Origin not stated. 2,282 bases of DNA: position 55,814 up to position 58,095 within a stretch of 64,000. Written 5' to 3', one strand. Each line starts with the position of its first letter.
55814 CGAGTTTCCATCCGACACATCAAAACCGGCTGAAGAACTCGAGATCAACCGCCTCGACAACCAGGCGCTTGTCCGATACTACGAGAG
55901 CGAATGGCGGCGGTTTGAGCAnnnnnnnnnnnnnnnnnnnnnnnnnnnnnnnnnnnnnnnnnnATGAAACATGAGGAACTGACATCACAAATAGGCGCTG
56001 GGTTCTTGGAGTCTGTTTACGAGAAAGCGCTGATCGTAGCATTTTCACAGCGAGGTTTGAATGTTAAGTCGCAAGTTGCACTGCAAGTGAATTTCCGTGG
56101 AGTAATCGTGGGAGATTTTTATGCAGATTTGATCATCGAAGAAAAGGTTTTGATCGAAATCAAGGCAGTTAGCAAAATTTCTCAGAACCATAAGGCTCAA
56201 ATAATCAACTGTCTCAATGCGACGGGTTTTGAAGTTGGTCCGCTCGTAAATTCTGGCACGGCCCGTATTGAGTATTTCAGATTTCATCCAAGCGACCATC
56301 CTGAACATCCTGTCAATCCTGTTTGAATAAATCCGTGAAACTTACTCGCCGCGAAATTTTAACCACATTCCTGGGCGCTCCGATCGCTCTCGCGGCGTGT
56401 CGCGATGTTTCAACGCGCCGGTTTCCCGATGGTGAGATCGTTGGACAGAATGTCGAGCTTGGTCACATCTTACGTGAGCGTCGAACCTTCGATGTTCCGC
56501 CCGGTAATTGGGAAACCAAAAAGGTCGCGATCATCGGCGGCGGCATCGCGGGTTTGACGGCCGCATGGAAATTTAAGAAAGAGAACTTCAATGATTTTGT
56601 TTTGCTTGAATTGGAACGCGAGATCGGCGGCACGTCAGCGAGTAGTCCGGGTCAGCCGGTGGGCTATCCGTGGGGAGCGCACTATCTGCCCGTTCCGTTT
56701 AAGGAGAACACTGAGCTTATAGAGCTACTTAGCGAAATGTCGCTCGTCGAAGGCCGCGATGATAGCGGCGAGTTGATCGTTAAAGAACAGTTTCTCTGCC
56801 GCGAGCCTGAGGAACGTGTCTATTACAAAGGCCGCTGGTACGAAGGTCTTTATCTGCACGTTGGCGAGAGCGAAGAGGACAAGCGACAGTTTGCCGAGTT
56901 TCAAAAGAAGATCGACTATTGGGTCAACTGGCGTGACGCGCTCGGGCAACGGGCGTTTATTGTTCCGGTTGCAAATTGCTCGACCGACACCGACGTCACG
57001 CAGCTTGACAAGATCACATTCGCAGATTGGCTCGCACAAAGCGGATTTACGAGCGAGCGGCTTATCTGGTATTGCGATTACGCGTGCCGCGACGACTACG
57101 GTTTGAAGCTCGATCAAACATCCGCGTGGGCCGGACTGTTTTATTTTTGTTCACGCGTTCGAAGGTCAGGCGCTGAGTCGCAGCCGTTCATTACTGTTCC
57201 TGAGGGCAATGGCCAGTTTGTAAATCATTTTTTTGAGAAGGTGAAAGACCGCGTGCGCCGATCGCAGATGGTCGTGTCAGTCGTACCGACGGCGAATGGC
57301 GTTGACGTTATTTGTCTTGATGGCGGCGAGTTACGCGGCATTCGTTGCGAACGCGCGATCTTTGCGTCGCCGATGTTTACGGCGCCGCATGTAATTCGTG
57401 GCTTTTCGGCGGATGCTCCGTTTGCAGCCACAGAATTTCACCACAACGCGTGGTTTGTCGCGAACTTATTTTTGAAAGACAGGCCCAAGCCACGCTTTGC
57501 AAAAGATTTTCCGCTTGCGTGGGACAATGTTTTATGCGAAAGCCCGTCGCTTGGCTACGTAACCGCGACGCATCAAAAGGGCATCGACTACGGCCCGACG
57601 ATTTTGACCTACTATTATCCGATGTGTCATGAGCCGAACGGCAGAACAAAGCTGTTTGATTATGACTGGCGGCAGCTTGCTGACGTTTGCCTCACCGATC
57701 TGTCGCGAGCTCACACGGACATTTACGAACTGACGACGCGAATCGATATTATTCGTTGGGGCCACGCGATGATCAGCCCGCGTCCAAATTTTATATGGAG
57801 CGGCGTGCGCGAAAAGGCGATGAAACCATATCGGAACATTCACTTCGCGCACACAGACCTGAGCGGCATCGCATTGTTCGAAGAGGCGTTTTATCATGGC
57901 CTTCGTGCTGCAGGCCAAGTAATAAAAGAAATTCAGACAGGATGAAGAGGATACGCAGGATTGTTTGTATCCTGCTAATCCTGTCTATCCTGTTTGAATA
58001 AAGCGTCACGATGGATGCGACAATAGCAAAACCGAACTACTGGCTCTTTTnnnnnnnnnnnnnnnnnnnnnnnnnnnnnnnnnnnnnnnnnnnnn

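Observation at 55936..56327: Full-length copy: the SD, start codon and stop codon of the GxxExxY ORF are all supplied by the palindrome arms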

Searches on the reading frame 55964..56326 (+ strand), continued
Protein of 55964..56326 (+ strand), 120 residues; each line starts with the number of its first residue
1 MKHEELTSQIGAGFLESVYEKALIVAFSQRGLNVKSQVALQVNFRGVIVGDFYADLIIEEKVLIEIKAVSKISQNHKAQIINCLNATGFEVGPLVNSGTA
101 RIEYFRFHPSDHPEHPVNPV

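Call 44: find_related_loci(query=A2, collection=viral_contigs, flank=2500)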
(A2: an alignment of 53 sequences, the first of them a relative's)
Query A2 (131 aa) in viral_contigs; peptide patterns used: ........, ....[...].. (x = any residue, [..] = any of these).
51 stretches matched a pattern, but none encodes a relative of the query by tblastn (E <= 1e-3).

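Call 62: search_protein_families(library=padloc, proteins=[P0002], max_evalue=0.01)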
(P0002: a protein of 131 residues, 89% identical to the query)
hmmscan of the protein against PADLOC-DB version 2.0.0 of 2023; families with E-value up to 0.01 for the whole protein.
P0002 (131 aa): 0 families

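Call 63: search_protein_families(library=phrogs, proteins=[P0002], max_evalue=0.01)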
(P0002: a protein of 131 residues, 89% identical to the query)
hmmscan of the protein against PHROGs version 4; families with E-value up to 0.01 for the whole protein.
P0002 (131 aa): 0 families

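Call 66: find_encoding_contigs(protein=P0001, flank=10000, max_places=2)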
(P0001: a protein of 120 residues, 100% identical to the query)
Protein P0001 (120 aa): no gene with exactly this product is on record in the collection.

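Call 71: search_protein_representatives(alignment_id=A2)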
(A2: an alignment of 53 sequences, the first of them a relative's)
Query: 53 sequences, 131 profile positions. Proteins with E-value up to 0.001 (for the whole library): 22318; up to 1e-10: 7460; up to 1e-30: 158. The best 150 are listed.
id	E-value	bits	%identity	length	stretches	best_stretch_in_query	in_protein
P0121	6.7e-59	213.9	-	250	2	1-120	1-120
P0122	1.5e-57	209.6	-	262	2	2-111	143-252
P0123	8.3e-55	200.7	-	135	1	1-123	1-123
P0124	3.2e-52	192.3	-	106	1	26-131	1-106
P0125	1.5e-51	190.1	-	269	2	1-119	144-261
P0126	9.8e-49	181.0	-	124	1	1-121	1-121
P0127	2.8e-48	179.6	-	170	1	2-131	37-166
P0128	3.6e-48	179.2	-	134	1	4-121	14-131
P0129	3.6e-48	179.2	-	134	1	1-125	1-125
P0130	6.1e-48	178.5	-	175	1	2-125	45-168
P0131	3.2e-47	176.1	-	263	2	1-110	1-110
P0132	8.4e-46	171.5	-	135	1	1-122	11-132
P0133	8.9e-45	168.2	-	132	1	1-93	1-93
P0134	1.9e-44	167.1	-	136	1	2-123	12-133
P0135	2.8e-44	166.6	-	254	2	1-115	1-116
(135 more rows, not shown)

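Call 76: find_encoding_contigs(protein=P0034, flank=2500, max_places=10)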
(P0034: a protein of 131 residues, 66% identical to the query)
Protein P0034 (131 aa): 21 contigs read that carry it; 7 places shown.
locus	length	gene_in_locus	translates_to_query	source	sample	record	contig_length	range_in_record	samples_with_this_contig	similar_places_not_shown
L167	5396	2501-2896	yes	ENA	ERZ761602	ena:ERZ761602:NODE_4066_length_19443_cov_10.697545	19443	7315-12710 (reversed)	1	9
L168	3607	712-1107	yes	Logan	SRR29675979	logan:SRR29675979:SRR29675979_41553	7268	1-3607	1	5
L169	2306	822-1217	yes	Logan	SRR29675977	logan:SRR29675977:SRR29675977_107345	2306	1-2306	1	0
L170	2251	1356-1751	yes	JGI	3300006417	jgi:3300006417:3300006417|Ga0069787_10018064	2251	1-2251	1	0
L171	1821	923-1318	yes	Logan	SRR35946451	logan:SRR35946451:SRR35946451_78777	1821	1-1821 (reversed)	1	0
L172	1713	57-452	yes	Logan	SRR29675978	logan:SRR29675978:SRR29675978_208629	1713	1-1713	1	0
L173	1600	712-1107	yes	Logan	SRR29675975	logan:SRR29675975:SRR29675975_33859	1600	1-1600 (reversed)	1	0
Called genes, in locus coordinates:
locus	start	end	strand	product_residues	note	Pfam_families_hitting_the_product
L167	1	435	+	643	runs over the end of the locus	PF13785:DUF4178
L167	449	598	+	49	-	-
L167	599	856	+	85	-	PF03994:DUF350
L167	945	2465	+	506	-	PF01564:Spermine_synth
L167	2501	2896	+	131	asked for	PF13366:PDDEXK_3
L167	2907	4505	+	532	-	PF00890:FAD_binding_2 (weak), PF01266:DAO, PF13450:NAD_binding_8, PF01593:Amino_oxidase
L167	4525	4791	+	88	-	-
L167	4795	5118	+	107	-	PF05534:HicB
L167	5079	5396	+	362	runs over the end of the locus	-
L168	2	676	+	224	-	?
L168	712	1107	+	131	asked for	PF13366:PDDEXK_3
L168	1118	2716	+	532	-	PF00890:FAD_binding_2 (weak), PF01266:DAO, PF13450:NAD_binding_8, PF01593:Amino_oxidase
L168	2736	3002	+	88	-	-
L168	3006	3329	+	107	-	PF05534:HicB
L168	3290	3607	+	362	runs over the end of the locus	-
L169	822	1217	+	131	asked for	PF13366:PDDEXK_3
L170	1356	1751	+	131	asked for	PF13366:PDDEXK_3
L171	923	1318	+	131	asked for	PF13366:PDDEXK_3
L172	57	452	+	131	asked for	PF13366:PDDEXK_3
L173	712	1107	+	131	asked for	PF13366:PDDEXK_3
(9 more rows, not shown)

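Call 77: find_encoding_contigs(protein=P0100, flank=2500, max_places=10)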
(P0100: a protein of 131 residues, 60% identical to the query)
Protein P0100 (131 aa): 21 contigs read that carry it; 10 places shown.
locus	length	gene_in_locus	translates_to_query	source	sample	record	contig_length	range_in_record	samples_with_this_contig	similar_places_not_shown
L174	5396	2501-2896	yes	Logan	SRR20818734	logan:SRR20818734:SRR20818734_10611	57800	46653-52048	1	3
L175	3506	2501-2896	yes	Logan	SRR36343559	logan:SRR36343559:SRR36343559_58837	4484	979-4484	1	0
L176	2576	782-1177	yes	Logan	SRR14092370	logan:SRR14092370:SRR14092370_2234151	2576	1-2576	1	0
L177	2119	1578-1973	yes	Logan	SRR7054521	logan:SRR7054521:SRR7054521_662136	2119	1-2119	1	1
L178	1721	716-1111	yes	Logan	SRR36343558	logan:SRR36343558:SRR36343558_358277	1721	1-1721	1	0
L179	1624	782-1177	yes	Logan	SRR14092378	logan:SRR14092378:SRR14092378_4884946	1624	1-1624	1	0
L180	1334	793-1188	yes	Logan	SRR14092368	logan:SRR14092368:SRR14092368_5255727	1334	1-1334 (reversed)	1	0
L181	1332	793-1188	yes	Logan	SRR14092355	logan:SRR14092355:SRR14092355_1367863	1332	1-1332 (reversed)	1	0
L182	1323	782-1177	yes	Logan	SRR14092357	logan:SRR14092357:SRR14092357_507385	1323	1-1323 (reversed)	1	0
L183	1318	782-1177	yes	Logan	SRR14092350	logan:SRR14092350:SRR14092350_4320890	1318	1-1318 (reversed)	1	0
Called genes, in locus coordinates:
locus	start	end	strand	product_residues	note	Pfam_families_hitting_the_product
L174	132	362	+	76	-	-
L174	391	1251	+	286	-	PF13646:HEAT_2 (weak), PF13513:HEAT_EZ (faint), PF02985:HEAT (faint), PF03130:HEAT_PBS (faint), PF13646:HEAT_2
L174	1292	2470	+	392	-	PF12867:DinB_2, PF03781:FGE-sulfatase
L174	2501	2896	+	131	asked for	PF13366:PDDEXK_3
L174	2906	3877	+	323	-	PF10017:Methyltransf_33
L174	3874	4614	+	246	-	PF03099:BPL_LplA_LipB, PF02237:BPL_C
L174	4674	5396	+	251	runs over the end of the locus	PF04294:VanW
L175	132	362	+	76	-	-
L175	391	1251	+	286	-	PF13646:HEAT_2 (weak), PF13513:HEAT_EZ (faint), PF02985:HEAT (faint), PF03130:HEAT_PBS (faint), PF13646:HEAT_2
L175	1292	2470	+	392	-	PF12867:DinB_2, PF03781:FGE-sulfatase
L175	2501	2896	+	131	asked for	PF13366:PDDEXK_3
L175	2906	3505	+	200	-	?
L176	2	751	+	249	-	?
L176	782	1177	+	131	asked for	PF13366:PDDEXK_3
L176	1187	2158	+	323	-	PF10017:Methyltransf_33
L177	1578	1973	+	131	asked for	PF13366:PDDEXK_3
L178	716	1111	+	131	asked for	PF13366:PDDEXK_3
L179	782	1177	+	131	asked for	PF13366:PDDEXK_3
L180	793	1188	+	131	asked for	PF13366:PDDEXK_3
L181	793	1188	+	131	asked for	PF13366:PDDEXK_3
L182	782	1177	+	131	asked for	PF13366:PDDEXK_3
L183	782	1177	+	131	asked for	PF13366:PDDEXK_3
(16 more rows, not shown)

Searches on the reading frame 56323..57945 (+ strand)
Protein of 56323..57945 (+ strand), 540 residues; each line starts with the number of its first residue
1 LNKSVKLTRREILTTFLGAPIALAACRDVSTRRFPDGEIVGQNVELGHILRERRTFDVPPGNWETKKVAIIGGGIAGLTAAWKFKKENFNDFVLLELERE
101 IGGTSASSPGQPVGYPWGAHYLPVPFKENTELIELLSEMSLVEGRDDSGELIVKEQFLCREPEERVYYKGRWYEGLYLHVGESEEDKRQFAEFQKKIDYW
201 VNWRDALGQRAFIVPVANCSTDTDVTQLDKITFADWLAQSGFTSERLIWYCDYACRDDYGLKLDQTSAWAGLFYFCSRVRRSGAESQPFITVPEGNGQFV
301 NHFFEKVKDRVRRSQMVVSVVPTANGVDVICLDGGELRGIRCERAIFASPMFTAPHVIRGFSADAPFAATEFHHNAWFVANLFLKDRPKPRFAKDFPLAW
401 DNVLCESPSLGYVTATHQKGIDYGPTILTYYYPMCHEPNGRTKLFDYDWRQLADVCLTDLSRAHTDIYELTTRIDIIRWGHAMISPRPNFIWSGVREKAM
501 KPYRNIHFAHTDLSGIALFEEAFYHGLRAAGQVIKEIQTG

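Call 5: search_protein_families(library=pfam, proteins=[window:56323-57945:+], max_evalue=0.01)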
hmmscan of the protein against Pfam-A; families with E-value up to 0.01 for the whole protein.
window:56323-57945:+ (540 aa): 6 families
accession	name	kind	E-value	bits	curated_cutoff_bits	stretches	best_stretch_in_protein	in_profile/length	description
PF01593.30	Amino_oxidase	-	7.4e-11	42.4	19.8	1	75-534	1-443/443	Flavin containing amine oxidoreductase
PF13450.12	NAD_binding_8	-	2e-10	41.2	21.9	1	70-138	1-67/68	NAD(P)-binding Rossmann-like domain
PF01266.30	DAO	-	6.2e-06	26.4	27.9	1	67-111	1-45/353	FAD dependent oxidoreductase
PF00890.30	FAD_binding_2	-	3.7e-05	23.5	20.4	1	68-110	2-43/414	FAD binding domain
PF12831.13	FAD_oxidored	-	0.0053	16.5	27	1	68-120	2-53/416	FAD dependent oxidoreductase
PF13738.12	Pyr_redox_3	-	0.0092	15.7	30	0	70-98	2-30/305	Pyridine nucleotide-disulphide oxidoreductase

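Call 6: search_protein_families(library=ncbifam, proteins=[window:56323-57945:+], max_evalue=0.01)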
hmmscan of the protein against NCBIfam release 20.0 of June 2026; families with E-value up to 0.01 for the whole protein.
window:56323-57945:+ (540 aa): 23 families
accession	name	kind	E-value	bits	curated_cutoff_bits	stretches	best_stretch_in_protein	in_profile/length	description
NF053556.1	prodigi_MAP_PigB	equivalog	2.2e-13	49.5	850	3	65-141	154-226/659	prodigiosin MAP biosynthesis oxidoreductase PigB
NF005560.0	PRK07233.1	equivalog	7.9e-08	31.5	252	1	67-141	2-72/435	hypothetical protein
NF008841.0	PRK11883.1-1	equivalog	3.3e-06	26.3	517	1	65-109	3-49/453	protoporphyrinogen oxidase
NF005548.0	PRK07208.1-4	equivalog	6.1e-06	25.1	389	1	65-174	3-96/488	hypothetical protein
NF005546.0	PRK07208.1-2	equivalog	3.3e-05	22.7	418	1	64-106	3-45/527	hypothetical protein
TIGR01813.1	flavo_cyto_c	subfamily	3.6e-05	22.7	285.45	1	68-110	2-44/444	flavocytochrome c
NF045663.1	diclust_near_Sec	equivalog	4.4e-05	21.8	530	1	3-106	44-146/759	pyridine nucleotide-disulfide oxidoreductase/dicluster-binding protein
TIGR00562.1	proto_IX_ox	equivalog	4.9e-05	22.1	97.85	1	65-104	2-42/470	protoporphyrinogen oxidase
NF005549.0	PRK07208.1-5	equivalog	5.3e-05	21.9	587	1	65-106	4-48/534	hypothetical protein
NF002481.1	PRK01747.1-2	equivalog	8e-05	21.6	600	1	64-103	237-275/611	bifunctional tRNA (5-methylaminomethyl-2-thiouridine)(34)-methyltransferase MnmC2/FAD-dependent 5-carboxymethylaminomethyl-2-thiouridine(34)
NF005545.0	PRK07208.1-1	equivalog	9.9e-05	20.9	451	1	67-174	9-100/504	hypothetical protein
NF008845.0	PRK11883.1-5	equivalog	0.00014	20.3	560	1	64-91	3-30/468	protoporphyrinogen oxidase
TIGR03467.1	HpnE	equivalog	0.00016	21.2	283.05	1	68-108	1-40/430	hydroxysqualene dehydroxylase HpnE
NF041087.1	bile_acid_BaiCD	equivalog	0.00018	19.7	825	1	64-104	379-418/642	bile acid Fe-S flavoenzyme BaiCD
NF009410.0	PRK12771.1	subfamily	0.00024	19.8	516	1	49-103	122-175/566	NAD(P)-binding protein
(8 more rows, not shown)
